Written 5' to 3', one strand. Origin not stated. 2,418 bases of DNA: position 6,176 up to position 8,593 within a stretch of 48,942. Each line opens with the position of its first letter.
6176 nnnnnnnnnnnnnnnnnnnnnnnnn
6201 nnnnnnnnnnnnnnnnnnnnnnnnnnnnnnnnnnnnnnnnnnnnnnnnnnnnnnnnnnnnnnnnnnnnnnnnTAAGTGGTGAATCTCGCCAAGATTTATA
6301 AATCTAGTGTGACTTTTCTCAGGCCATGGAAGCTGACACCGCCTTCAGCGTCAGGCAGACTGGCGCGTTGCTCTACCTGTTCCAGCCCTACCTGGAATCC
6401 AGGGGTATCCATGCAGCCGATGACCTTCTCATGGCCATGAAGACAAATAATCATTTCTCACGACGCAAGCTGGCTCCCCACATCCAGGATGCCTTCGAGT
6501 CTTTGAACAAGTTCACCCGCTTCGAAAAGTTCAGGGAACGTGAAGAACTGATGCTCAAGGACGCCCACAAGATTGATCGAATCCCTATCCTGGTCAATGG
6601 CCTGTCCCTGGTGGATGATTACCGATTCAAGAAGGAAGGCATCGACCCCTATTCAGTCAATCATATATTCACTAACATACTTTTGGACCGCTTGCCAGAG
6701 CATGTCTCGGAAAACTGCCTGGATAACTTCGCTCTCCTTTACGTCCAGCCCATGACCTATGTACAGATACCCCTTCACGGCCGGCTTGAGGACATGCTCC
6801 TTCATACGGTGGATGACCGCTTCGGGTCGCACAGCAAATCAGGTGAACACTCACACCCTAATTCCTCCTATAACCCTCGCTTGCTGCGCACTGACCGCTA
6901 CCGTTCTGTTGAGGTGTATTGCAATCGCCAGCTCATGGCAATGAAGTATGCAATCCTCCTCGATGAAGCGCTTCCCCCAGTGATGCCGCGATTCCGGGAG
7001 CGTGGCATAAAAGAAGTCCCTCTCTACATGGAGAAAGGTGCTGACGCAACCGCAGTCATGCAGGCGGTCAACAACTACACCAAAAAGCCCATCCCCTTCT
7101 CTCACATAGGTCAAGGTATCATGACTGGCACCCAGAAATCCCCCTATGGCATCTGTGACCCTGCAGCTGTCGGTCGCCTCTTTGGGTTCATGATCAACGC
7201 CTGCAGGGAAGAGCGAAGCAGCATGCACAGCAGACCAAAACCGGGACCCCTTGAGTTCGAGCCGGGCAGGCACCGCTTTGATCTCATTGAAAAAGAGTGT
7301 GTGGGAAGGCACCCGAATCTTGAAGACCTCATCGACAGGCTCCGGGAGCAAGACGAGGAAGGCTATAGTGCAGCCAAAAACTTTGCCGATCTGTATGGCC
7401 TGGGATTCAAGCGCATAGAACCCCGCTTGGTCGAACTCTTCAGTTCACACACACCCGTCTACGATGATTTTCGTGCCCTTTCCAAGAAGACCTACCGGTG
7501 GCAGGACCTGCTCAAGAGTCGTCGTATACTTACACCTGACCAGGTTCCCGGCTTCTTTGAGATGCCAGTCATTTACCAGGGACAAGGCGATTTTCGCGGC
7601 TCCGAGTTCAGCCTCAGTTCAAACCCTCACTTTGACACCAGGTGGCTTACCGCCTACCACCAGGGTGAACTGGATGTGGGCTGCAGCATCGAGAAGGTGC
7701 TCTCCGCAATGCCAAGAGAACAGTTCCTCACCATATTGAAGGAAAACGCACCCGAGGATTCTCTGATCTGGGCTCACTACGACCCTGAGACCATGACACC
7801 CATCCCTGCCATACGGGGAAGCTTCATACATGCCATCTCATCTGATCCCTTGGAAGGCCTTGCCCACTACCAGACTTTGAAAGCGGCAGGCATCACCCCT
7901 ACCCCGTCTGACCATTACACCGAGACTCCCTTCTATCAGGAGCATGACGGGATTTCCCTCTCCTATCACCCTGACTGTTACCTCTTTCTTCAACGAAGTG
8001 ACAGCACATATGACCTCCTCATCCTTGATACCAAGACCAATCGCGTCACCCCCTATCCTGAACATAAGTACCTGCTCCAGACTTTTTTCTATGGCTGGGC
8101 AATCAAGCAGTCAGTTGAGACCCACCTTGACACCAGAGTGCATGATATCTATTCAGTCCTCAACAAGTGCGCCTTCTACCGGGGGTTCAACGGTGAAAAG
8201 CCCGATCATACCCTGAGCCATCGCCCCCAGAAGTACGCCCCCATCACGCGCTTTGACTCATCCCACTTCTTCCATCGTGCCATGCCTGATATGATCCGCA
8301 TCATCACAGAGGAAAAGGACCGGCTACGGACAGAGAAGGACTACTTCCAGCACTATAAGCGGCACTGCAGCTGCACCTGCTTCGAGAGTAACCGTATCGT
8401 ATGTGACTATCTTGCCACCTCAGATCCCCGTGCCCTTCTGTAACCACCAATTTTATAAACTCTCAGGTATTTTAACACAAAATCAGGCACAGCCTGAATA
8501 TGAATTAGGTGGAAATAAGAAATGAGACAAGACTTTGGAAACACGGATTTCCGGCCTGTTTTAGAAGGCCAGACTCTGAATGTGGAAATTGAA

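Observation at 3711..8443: Divergent two-gene module: PolB-like protein with intact exonuclease but degenerate polymerase motifs, plus a 705-aa protein ending in a Cas4/RecB-type nuclease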

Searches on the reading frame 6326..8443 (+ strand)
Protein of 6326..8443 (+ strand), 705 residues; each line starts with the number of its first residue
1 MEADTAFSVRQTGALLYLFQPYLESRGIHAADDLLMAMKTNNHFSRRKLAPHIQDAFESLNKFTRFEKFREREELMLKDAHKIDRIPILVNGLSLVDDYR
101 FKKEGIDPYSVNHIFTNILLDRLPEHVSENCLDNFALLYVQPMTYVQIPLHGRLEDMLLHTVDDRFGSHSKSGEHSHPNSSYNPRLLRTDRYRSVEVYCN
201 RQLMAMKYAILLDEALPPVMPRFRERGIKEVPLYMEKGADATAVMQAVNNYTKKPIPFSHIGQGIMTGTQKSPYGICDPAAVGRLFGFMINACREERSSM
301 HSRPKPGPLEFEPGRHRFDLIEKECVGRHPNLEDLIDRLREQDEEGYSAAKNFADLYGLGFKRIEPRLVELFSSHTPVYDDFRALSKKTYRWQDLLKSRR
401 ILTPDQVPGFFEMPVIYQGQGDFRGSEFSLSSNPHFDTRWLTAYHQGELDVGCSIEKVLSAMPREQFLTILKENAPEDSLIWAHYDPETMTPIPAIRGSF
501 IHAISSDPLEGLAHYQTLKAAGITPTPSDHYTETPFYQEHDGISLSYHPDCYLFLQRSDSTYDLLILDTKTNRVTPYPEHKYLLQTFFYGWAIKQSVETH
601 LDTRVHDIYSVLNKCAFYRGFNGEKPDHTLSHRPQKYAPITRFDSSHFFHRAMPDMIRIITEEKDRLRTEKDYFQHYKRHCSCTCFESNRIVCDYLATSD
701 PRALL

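Call 3: search_protein_families(library=pfam, proteins=[window:6326-8443:+], max_evalue=1)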
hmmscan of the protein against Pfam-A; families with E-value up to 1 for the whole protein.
window:6326-8443:+ (705 aa): 1 family
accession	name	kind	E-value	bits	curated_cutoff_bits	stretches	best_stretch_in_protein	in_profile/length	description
PF12705.13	PDDEXK_1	-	0.074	13.4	22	1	563-609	137-186/247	PD-(D/E)XK nuclease superfamily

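Call 4: search_protein_families(library=ncbifam, proteins=[window:6326-8443:+], max_evalue=1)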
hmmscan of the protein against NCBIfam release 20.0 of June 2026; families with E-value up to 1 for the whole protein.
window:6326-8443:+ (705 aa): 0 families

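Call 6: search_solved_structures(query=window:6326-8443:+, max_evalue=10, show_alignments=2)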
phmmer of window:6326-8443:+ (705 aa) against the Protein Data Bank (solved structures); distinct sequences matched with E-value up to 10: 4.
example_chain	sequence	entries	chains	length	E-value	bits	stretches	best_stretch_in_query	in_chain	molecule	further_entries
9xyq_A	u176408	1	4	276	0.43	12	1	353-398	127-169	juvenile hormone acid methyltransferase JHAMT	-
9xyo_A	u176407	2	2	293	0.46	11.9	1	353-398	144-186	juvenile hormone acid methyltransferase | juvenile hormone acid methyltransferase JHAMT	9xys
3ct9_A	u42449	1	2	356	0.6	11.5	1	606-685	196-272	Acetylornithine deacetylase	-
3wkr_A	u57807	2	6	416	1.7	10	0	334-400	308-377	O-phospho-L-seryl-tRNA:Cys-tRNA synthase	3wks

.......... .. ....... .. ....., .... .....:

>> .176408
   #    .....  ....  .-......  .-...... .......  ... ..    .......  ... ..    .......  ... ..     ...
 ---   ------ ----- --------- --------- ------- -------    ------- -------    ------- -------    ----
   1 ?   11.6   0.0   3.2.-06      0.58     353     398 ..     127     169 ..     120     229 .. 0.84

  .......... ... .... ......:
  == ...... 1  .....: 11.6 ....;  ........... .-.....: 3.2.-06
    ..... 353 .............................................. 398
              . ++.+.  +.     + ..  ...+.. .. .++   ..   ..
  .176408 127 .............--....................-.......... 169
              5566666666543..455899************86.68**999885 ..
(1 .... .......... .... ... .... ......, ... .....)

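Call 8: find_homologous_proteins(query=window:6326-8443:+, max_evalue=0.001)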
Query window:6326-8443:+ (705 aa): 8 proteins with E <= 0.001 among 8000 candidates.
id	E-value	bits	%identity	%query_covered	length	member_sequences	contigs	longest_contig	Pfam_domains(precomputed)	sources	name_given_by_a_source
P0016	0.0e+0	1662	100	100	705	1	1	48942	-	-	-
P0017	0.0e+0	1017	63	99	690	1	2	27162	-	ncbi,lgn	ncbi:MAG: hypothetical protein ACLFP2_02625 [Candidatus Woesearchaeota archaeon]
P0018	7.3e-153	529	61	58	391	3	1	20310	-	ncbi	ncbi:MAG: hypothetical protein R6V53_03860, partial [Candidatus Woesearchaeota archaeon]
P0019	3.9e-106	374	32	99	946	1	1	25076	-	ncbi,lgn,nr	ncbi:hypothetical protein HY636_03250 [Candidatus Woesearchaeota archaeon]|nr:hypothetical protein [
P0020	1.7e-105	372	31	99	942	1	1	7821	-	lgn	-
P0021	4.9e-85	304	31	100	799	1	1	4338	-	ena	-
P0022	1.2e-84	303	32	100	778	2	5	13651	-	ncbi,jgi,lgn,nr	ncbi:hypothetical protein KY313_02990 [Candidatus Woesearchaeota archaeon]|jgi:hypothetical protein|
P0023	4.2e-79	285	31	98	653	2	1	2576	-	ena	-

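Call 12: find_homologous_proteins(query=A2, max_evalue=0.001)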
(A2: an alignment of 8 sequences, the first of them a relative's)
Query A2 (8 sequences) (705 aa, profile of the alignment): 6 proteins with E <= 0.001 among 8000 candidates.
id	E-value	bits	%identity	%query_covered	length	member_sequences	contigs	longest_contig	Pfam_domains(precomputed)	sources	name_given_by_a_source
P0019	0.0e+0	1229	32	99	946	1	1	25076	-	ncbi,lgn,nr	ncbi:hypothetical protein HY636_03250 [Candidatus Woesearchaeota archaeon]|nr:hypothetical protein [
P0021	0.0e+0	1134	31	100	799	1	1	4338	-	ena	-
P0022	0.0e+0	1079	32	100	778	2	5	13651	-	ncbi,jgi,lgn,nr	ncbi:hypothetical protein KY313_02990 [Candidatus Woesearchaeota archaeon]|jgi:hypothetical protein|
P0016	0.0e+0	1048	100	100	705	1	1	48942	-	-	-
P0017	0.0e+0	1044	63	99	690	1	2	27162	-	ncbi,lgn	ncbi:MAG: hypothetical protein ACLFP2_02625 [Candidatus Woesearchaeota archaeon]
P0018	3.2e-158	547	61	58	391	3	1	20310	-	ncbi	ncbi:MAG: hypothetical protein R6V53_03860, partial [Candidatus Woesearchaeota archaeon]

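Call 32: predict_structure(alignment_id=A2)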
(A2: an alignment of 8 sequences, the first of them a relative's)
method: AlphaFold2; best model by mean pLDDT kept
length: 705 residues; sequences in the alignment: 8
mean_pLDDT: 69.4   pTM: 0.49
mean pLDDT of the five models: 69.4, 68.1, 66.8, 61.3, 61.1
residues with pLDDT >= 90: 108; 70-90: 262; 50-70: 193; < 50: 142
segments of 3 or more residues with pLDDT < 50: 1-6, 93-106, 110-112, 160-180, 266-271, 298-333, 353-362, 571-576, 614-636, 678-682, 703-705
pLDDT, mean of each block of 10 residues (from residue 1): 41 88 92 89 85 91 81 87 88 48 49 57 68 84 75 60 40 43 65 82 91 91 87 76 85 88 49 61 80 61 34 41 40 50 57 46 63 77 58 87 92 87 71 59 67 61 75 75 67 57 53 64 80 87 87 90 85 48 86 93 91 46 35 48 87 85 75 59 57 68 48
secondary structure, 60 per line:
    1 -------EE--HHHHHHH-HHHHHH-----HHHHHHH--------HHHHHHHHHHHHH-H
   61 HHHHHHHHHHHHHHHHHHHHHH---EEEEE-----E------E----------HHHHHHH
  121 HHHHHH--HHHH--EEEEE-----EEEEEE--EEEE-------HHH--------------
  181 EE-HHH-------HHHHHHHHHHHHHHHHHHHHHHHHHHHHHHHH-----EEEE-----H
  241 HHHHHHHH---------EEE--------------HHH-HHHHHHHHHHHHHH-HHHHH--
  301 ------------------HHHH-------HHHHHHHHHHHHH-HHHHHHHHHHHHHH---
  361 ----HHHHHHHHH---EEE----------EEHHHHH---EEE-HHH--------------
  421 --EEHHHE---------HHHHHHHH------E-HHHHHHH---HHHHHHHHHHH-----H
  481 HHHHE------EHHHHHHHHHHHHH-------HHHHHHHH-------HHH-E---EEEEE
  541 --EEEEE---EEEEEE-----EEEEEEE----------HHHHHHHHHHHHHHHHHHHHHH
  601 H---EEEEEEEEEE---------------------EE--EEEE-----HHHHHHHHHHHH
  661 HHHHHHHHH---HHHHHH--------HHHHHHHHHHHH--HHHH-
elements in order (helices of 4 or more, strands of 3 or more residues): H12-18 H20-25 H31-37 H46-58 H60-82 E86-90 H114-126 H129-132 E135-139 E145-150 E153-156 H194-225 E231-234 H240-248 E258-260 H279-292 H294-298 H319-322 H330-342 H344-357 H365-373 E377-379 H392-396 E400-402 H438-445 H454-460 H464-474 H480-484 H493-505 H513-520 E536-540 E543-547 E551-556 E562-568 H579-601 E605-614 E640-643 H649-669 H673-678 H687-698 H701-704

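Call 38: fold_search(model_id=the predicted structure, library=pdb)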
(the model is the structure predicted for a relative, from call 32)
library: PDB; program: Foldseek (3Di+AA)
matches with E <= 10: 213; with E <= 0.001: 0
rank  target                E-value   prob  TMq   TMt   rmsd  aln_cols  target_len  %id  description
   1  9iab_A                2.7e-03  0.97  0.16  0.34  13.2       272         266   13  Structure of the Argonaute-associated Cas4 family protein 1 (ACE1) from Chroococcidiopsis thermalis (CtACE1) (released 2025-04-23)
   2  9iac_A                7.0e-03  0.75  0.13  0.26  16.9       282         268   13  Structure of the Argonaute-associated Cas4 family protein 1 (ACE1) from Microcystis aeruginosa (MaACE1) (released 2025-04-23)
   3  9iab_B                7.8e-03  0.91  0.13  0.29  15.6       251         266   13  Structure of the Argonaute-associated Cas4 family protein 1 (ACE1) from Chroococcidiopsis thermalis (CtACE1) (released 2025-04-23)
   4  9iac_B                1.2e-02  0.75  0.12  0.25  14.4       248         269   13  Structure of the Argonaute-associated Cas4 family protein 1 (ACE1) from Microcystis aeruginosa (MaACE1) (released 2025-04-23)
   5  6ppu_A                1.2e-02  0.33  0.14  0.16  27.8       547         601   11  Cryo-EM structure of AdnAB-AMPPNP-DNA complex (released 2019-11-20)
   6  4cei_A                4.4e-02  0.09  0.10  0.06  33.2       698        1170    9  Crystal structure of ADPNP-bound AddAB with a forked DNA substrate (released 2014-03-12)
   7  4ic1_D                4.6e-02  0.57  0.14  0.33  13.8       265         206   11  Crystal structure of SSO0001 (released 2013-01-16)
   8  6ppr_A                5.1e-02  0.18  0.14  0.12  29.0       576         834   10  Cryo-EM structure of AdnA(D934A)-AdnB(D1014A) in complex with AMPPNP and DNA (released 2019-11-20)
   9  4ceh_A                6.6e-02  0.08  0.10  0.07  34.2       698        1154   10  Crystal structure of AddAB with a forked DNA substrate (released 2014-03-12)
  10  8d3l_I                7.3e-02  0.82  0.13  0.33   7.7       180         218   13  Type I-C Cas4-Cas1-Cas2 complex bound to a PAM/PAM prespacer (released 2022-11-02)
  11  3u44_A                8.9e-02  0.07  0.11  0.07  35.8       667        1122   12  Crystal structure of AddAB-DNA complex (released 2012-03-21)
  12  7lwa_A                1.1e-01  0.28  0.07  0.17  19.1       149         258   15  Human Exonuclease 5 crystal structure (T88E) in complex with ssDNA and Mg (released 2021-07-14)
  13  7sjr_A                1.5e-01  0.18  0.13  0.11  27.0       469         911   11  Cryo-EM structure of AdnA-AdnB(W325A) in complex with DNA and AMPPNP (released 2021-12-22)
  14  7lw8_A                2.0e-01  0.44  0.07  0.17   7.5        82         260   18  Human Exonuclease 5 crystal structure in complex with a ssDNA (released 2021-07-14)
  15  9np6_A                2.2e-01  0.12  0.13  0.11  27.5       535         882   10  Cryo-EM structure of AdnA(D934A)-AdnB(D1014A) in complex with AMPPNP and blunt end DNA (released 2025-03-19)
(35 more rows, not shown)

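Call 41: search_protein_representatives(alignment_id=A2)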
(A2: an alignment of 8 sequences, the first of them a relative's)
Query: 8 sequences, 781 profile positions. Proteins with E-value up to 0.001 (for the whole library): 98; up to 1e-10: 67; up to 1e-30: 51. The best 98 are listed.
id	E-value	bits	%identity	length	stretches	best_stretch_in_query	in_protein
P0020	0.0e+00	1232.7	-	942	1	1-779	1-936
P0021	0.0e+00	1134.3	-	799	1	1-780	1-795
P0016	0.0e+00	1047.7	-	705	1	2-777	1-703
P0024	9.4e-290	980.0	-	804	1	1-778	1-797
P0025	5.6e-260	881.5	-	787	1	1-776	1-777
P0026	9.7e-258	874.1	-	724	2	373-775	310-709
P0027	6.2e-255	864.8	-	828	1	1-775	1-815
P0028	5.3e-253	858.4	-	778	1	1-771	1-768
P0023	3.0e-248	842.7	-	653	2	2-521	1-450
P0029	4.6e-237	805.7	-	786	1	1-776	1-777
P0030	2.0e-236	803.6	-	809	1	1-776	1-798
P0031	2.0e-220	750.7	-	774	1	1-773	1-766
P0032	4.2e-213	726.5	-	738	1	66-774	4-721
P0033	2.4e-211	720.7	-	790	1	4-771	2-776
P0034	1.2e-190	652.3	-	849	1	1-774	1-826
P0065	2.8e-38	148.3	-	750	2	510-770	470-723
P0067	1.0e-34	136.6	-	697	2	42-461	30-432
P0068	1.3e-33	132.9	-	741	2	48-456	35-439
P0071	1.9e-25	105.9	-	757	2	51-345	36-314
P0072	3.6e-23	98.4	-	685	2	45-487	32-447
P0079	9.6e-17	77.1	-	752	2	46-402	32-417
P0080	2.7e-15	72.3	-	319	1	29-346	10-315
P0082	2.9e-12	62.3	-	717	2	47-489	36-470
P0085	4.8e-11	58.3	-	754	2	44-365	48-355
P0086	4.6e-10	55.0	-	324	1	548-772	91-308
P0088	4.6e-10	55.0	-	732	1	188-666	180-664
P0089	5.7e-10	54.7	-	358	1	530-757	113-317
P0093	7.6e-09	51.0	-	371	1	551-772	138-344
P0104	6.0e-06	41.4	-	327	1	46-271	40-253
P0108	4.4e-05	38.6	-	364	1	537-774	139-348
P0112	2.3e-04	36.2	-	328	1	44-344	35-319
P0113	2.4e-04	36.1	-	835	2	133-354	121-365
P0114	4.6e-04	35.2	-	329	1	44-340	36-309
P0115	6.3e-04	34.7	-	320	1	50-349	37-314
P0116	9.1e-04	34.2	-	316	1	553-662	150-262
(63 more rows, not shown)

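Call 42: search_protein_families(library=pfam, proteins=[P0080, P0104, P0112, P0114, P0115, P0086, P0089, P0093, P0108, P0116], max_evalue=0.1)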
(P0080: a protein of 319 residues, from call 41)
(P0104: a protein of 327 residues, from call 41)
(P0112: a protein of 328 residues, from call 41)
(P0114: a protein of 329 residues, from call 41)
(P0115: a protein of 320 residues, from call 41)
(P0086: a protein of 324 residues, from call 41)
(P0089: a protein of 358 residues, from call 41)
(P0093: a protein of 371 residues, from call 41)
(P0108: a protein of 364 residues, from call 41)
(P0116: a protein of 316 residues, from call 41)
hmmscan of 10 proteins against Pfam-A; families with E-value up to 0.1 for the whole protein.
P0080 (319 aa): 0 families

P0104 (327 aa): 0 families

P0112 (328 aa): 0 families

P0114 (329 aa): 0 families

P0115 (320 aa): 1 family
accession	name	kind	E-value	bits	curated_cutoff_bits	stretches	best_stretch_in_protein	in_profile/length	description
PF12950.13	TaqI_C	-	0.086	13.5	26.5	0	200-254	34-85/118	TaqI-like C-terminal specificity domain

P0086 (324 aa): 0 families

P0089 (358 aa): 1 family
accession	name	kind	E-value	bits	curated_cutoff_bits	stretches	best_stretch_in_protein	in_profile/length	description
PF12705.13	PDDEXK_1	-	2.1e-05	25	22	1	171-254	110-195/247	PD-(D/E)XK nuclease superfamily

P0093 (371 aa): 1 family
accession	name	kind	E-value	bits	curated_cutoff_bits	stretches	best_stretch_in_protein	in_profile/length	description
PF12705.13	PDDEXK_1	-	7.7e-07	29.7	22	1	179-291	120-207/247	PD-(D/E)XK nuclease superfamily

P0108 (364 aa): 0 families

P0116 (316 aa): 0 families

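Call 43: search_protein_families(library=pfam, proteins=[P0065, P0067, P0068, P0071, P0072, P0079, P0082, P0085, P0088, P0113], max_evalue=0.1)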
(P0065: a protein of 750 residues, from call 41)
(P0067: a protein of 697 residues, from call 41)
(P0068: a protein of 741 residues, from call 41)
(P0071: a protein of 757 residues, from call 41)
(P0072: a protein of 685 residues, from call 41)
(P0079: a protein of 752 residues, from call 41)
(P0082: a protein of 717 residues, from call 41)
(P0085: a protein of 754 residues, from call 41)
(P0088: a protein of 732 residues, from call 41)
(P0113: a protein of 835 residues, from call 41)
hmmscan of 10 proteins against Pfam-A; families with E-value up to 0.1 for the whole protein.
P0065 (750 aa): 0 families

P0067 (697 aa): 0 families

P0068 (741 aa): 1 family
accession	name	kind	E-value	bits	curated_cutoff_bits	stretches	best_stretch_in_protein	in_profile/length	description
PF08686.16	PLAC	-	0.03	15.5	26.4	1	365-383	6-24/31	PLAC (protease and lacunin) domain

P0071 (757 aa): 0 families

P0072 (685 aa): 1 family
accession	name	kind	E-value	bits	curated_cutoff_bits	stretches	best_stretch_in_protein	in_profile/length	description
PF04508.17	Pox_A_type_inc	-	0.014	15.7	21.4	1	33-48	7-22/23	Viral A-type inclusion protein repeat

P0079 (752 aa): 0 families

P0082 (717 aa): 0 families

P0085 (754 aa): 0 families

P0088 (732 aa): 0 families

P0113 (835 aa): 0 families

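Call 45: search_solved_structures(query=A3, max_evalue=10, show_alignments=3)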
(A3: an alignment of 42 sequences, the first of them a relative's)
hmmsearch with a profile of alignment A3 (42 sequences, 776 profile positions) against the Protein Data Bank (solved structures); distinct sequences matched with E-value up to 10: 3.
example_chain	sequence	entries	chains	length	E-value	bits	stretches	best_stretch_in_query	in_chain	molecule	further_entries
6snl_A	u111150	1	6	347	0.76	11.1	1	130-193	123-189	amine transaminase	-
4cmd_A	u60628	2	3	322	2.4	9.5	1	121-192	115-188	AMINOTRANSFERASE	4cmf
4chi_A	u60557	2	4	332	2.9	9.2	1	71-193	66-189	BRANCHED-CHAIN AMINO ACID AMINOTRANSFERASE | AMINE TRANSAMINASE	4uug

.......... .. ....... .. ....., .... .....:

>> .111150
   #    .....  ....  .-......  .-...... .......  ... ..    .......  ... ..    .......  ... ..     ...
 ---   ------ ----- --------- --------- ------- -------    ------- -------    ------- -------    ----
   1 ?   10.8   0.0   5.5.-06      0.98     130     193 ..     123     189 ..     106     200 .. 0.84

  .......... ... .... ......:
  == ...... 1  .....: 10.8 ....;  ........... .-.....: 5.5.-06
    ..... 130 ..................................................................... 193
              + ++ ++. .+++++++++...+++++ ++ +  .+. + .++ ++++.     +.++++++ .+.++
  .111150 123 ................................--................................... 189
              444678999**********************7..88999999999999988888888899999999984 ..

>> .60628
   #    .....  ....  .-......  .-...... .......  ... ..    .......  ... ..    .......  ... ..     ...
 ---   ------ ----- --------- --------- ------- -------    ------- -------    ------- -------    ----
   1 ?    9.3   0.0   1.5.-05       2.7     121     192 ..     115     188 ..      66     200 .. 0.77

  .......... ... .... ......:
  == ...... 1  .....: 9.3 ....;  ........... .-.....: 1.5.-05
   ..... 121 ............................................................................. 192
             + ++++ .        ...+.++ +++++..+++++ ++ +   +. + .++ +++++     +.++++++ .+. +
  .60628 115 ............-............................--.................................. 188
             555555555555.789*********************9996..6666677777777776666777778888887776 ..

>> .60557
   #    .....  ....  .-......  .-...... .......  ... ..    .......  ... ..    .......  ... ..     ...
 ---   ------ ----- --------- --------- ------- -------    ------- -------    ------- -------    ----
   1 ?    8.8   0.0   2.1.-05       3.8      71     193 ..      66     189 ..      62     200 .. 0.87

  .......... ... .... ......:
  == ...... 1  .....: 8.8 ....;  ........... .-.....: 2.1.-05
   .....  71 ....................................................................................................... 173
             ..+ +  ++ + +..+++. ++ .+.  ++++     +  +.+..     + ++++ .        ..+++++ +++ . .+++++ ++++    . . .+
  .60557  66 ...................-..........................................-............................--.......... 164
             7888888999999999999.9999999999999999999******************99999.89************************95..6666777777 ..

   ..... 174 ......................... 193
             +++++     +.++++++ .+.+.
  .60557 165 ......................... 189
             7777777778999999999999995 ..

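Call 59: search_protein_families(library=padloc, proteins=[P0016], max_evalue=1)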
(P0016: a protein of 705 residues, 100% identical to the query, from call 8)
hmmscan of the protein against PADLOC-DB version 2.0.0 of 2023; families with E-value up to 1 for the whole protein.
P0016 (705 aa): 0 families

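Call 60: search_protein_families(library=phrogs, proteins=[P0016], max_evalue=1)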
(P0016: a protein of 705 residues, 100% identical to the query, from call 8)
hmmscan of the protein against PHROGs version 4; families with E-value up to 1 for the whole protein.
P0016 (705 aa): 0 families
